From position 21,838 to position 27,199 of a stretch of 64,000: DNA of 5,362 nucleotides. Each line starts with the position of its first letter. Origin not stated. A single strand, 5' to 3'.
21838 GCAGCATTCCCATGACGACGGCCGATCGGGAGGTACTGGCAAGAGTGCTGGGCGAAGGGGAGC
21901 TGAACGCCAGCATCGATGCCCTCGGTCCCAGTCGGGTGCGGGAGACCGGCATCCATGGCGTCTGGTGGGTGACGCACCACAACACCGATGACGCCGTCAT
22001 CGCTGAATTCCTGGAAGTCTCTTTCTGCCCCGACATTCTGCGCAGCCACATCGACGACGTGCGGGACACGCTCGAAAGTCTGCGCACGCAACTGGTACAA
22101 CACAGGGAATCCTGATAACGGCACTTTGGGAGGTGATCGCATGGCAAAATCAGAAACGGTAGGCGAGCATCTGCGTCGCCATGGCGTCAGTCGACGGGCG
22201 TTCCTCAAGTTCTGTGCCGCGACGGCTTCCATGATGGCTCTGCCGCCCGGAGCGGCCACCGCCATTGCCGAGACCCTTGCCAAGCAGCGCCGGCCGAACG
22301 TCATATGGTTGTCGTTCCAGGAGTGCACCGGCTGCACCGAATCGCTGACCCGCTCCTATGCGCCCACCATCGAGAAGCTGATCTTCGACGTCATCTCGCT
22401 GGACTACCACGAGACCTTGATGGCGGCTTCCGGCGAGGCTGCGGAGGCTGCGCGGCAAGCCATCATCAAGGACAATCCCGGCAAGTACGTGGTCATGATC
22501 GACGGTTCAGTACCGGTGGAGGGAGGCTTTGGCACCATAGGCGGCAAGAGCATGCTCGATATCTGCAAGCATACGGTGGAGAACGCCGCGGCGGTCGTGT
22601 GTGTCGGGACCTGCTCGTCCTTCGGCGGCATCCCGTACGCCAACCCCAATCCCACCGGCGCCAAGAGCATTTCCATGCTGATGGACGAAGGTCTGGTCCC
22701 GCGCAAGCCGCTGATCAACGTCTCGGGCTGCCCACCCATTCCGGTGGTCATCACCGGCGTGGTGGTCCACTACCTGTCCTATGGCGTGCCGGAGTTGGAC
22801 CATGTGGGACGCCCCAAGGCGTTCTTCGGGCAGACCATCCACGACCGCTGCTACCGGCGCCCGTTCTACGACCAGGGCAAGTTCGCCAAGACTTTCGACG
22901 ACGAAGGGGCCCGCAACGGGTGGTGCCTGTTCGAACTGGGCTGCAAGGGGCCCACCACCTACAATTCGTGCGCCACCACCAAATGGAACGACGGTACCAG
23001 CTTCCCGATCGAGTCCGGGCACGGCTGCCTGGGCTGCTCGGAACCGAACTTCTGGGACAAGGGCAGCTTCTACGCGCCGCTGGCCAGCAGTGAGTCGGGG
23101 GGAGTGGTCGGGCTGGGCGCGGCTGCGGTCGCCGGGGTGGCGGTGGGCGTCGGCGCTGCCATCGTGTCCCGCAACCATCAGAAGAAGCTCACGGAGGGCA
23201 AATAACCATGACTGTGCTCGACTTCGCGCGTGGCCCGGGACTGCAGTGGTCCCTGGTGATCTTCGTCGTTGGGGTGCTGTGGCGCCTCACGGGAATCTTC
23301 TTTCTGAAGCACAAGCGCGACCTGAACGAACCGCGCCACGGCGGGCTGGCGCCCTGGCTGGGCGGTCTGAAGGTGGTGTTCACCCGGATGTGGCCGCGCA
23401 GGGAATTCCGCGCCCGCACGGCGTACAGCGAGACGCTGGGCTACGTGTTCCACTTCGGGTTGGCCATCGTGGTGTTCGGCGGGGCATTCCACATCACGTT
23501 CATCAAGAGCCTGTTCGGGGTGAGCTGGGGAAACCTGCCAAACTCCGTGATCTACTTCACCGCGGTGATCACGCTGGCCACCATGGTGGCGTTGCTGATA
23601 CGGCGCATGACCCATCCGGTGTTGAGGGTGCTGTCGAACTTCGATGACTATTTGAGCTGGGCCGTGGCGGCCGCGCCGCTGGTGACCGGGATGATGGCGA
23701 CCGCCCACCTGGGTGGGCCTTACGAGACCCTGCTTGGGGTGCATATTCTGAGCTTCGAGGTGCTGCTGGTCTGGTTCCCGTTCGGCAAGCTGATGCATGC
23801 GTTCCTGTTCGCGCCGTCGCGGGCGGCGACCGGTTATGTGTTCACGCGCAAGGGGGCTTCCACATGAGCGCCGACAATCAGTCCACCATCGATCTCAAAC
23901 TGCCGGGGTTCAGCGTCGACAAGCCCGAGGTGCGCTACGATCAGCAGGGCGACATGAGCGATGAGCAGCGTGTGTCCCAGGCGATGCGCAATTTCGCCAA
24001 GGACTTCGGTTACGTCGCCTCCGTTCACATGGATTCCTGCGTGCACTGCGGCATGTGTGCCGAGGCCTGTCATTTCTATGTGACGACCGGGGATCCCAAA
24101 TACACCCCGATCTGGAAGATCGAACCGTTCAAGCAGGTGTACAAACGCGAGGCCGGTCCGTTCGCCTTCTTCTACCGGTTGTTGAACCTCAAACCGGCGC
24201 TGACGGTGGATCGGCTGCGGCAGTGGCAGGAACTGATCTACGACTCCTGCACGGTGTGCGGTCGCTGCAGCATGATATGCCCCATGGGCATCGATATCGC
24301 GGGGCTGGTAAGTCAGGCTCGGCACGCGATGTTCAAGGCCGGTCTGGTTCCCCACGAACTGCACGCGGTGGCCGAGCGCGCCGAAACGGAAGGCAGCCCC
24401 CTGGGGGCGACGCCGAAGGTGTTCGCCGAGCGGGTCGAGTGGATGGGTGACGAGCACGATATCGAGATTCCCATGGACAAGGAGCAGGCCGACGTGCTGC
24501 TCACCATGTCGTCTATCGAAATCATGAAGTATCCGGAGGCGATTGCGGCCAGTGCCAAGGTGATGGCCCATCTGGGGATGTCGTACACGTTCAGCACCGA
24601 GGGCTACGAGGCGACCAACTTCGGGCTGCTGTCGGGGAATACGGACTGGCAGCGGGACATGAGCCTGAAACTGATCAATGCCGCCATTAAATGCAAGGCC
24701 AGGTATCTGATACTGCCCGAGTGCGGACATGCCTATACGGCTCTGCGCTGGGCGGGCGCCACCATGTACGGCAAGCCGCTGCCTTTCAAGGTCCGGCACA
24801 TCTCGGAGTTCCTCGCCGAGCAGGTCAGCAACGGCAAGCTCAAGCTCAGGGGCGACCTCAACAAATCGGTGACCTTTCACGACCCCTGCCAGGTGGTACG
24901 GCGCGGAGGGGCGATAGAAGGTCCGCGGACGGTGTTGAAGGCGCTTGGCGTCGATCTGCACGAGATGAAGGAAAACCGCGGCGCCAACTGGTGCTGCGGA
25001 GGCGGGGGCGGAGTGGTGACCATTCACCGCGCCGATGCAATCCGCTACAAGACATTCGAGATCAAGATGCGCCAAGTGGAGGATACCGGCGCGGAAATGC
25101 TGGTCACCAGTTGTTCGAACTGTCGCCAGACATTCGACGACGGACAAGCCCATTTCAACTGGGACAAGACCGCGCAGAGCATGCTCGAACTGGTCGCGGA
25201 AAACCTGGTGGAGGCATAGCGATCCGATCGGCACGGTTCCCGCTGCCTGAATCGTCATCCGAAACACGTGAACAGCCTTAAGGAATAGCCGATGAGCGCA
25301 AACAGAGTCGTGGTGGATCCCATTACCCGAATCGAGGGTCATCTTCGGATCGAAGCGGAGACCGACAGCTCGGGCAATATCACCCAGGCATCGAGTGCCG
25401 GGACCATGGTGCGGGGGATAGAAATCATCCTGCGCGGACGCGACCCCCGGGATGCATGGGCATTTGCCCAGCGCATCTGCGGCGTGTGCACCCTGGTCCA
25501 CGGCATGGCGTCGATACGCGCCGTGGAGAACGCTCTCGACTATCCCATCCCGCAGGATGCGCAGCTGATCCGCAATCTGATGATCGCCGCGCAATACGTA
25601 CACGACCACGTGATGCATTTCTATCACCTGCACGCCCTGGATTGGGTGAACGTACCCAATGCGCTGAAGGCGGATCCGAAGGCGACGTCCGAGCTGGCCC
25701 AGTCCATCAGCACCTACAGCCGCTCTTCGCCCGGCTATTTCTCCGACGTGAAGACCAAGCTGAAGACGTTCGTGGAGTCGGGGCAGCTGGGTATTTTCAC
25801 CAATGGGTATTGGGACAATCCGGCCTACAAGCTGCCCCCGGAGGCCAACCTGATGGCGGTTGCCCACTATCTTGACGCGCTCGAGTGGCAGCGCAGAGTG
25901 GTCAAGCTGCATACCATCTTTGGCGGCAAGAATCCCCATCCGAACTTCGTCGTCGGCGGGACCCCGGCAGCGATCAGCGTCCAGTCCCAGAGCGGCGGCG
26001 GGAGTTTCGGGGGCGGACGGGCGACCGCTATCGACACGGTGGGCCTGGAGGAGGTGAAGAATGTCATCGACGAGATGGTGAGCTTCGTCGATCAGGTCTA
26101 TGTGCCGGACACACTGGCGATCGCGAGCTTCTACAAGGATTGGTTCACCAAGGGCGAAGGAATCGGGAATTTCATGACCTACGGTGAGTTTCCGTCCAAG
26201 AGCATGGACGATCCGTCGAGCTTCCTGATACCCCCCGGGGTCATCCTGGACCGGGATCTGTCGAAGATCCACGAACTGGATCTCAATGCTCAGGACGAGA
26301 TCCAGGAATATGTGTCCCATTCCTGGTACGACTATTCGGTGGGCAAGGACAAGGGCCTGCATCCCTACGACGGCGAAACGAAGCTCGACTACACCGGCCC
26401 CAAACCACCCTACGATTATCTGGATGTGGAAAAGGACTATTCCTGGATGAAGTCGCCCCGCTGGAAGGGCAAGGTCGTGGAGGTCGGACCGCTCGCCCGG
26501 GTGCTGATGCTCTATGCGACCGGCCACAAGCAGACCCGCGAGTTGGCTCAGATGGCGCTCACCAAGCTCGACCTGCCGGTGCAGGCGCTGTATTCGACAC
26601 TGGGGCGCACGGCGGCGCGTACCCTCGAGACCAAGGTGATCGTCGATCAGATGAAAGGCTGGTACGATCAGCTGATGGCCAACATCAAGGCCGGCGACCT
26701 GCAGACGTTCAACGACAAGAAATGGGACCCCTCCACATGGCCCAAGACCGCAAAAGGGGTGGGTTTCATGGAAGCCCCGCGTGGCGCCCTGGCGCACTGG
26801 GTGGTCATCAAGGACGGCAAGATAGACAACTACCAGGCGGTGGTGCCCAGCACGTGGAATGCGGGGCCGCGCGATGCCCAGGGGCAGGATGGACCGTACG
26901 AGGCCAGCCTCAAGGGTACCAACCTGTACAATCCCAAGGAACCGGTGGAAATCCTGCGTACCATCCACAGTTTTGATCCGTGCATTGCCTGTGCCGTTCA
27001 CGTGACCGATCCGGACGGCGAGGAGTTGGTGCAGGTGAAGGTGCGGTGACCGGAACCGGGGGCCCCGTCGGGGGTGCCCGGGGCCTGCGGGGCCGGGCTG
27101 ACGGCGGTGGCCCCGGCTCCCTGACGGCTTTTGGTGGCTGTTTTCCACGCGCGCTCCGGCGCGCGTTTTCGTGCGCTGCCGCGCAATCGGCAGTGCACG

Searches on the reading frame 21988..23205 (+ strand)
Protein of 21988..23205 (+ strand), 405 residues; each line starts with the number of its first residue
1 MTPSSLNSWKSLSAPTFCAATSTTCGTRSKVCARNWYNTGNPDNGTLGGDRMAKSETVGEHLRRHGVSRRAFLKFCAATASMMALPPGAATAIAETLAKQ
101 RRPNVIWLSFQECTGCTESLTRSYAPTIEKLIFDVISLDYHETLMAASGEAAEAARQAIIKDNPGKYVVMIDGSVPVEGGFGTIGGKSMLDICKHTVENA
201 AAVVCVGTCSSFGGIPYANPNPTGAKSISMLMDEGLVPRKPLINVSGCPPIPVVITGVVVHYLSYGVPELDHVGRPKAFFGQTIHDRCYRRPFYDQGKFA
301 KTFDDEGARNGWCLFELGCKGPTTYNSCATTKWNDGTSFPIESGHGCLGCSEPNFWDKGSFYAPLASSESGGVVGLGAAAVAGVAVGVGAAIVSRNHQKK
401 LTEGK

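Call 66: search_protein_families(library=pfam, proteins=[window:21988-23205:+], max_evalue=0.00001)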
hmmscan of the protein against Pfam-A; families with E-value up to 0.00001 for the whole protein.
window:21988-23205:+ (405 aa): 2 families
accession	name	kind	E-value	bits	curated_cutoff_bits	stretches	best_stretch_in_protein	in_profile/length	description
PF14720.11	NiFe_hyd_SSU_C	-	2.6e-32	111.5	27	1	280-361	1-78/80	NiFe/NiFeSe hydrogenase small subunit C-terminal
PF01058.29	Oxidored_q6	-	1.1e-26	93.5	27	1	113-261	1-127/128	NADH ubiquinone oxidoreductase, 20 Kd subunit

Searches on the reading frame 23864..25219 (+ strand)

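Call 66: search_protein_families(library=pfam, proteins=[window:23864-25219:+], max_evalue=0.00001)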
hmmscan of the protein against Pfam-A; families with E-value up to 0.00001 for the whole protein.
window:23864-25219:+ (451 aa): 6 families
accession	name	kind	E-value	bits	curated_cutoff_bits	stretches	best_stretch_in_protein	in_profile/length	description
PF02754.22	CCG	-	3.2e-13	50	20.6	1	336-424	1-84/85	Cysteine-rich domain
PF13183.11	Fer4_8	-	4e-12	46.9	27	1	56-143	2-68/68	4Fe-4S dicluster domain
PF13534.11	Fer4_17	-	5.9e-09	36.8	22.2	1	58-144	1-61/61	4Fe-4S dicluster domain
PF12837.12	Fer4_6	-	7.6e-08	32.4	25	0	54-73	4-23/24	4Fe-4S binding domain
PF00037.32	Fer4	-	1.4e-07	31.5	21.1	0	125-142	4-21/24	4Fe-4S binding domain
PF13187.11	Fer4_9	-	6e-06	26.6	27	0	59-142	2-50/52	4Fe-4S dicluster domain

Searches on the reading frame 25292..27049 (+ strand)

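Call 66: search_protein_families(library=pfam, proteins=[window:25292-27049:+], max_evalue=0.00001)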
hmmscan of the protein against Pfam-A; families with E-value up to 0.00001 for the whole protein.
window:25292-27049:+ (585 aa): 1 family
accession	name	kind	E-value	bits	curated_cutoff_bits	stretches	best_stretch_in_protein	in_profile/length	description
PF00374.24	NiFeSe_Hases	-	1.6e-235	783.3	25.8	1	41-570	1-508/508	Nickel-dependent hydrogenase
